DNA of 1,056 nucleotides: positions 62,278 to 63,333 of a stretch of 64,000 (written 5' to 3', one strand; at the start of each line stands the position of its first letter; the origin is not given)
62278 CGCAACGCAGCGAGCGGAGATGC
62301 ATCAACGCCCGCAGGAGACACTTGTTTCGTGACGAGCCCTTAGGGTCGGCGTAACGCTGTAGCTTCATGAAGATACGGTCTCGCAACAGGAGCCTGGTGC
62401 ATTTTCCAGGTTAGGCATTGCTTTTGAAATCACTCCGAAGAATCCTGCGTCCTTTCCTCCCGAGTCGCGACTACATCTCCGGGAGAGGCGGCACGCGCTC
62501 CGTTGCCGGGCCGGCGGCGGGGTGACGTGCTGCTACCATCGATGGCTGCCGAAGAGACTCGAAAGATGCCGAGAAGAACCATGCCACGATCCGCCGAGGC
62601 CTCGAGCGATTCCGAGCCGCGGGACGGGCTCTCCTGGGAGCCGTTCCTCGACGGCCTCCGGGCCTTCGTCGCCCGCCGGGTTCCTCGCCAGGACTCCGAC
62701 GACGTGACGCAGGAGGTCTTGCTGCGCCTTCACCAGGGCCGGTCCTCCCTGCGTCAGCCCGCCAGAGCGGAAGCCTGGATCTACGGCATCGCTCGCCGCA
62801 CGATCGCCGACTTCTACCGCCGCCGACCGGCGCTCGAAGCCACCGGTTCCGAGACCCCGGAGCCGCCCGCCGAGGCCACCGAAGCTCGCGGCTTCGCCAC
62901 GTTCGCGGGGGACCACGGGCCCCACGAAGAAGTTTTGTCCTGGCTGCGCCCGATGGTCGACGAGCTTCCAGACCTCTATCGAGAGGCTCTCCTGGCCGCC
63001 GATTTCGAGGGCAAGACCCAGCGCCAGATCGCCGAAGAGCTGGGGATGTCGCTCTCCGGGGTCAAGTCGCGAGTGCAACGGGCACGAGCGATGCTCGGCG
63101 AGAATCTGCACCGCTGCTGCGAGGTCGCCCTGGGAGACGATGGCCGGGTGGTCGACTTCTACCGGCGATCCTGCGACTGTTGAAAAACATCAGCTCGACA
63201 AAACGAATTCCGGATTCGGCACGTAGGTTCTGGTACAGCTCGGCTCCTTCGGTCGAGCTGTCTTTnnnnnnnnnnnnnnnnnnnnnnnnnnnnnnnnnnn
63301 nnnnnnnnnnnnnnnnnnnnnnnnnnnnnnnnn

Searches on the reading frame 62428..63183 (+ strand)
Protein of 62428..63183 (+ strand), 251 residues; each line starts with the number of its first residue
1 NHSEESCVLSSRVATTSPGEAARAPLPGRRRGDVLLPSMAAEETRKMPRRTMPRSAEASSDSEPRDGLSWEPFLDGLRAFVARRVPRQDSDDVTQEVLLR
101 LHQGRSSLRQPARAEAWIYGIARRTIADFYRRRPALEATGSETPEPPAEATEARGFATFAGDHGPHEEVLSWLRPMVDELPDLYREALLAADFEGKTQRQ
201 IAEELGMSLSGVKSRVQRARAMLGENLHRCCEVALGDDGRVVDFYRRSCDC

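Call 72: search_protein_families(library=pfam, proteins=[window:62428-63183:+], max_evalue=0.00001)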
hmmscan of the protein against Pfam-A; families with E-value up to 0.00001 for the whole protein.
window:62428-63183:+ (251 aa): 3 families
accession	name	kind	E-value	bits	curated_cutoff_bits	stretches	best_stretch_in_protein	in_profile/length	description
PF08281.18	Sigma70_r4_2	-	9e-16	57.7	25.7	1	174-223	5-54/54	Sigma-70, region 4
PF04542.20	Sigma70_r2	-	2.8e-11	43.5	24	1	74-133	6-68/71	Sigma-70 region 2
PF04545.22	Sigma70_r4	-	1.2e-07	31.6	24.1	1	178-221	3-46/50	Sigma-70, region 4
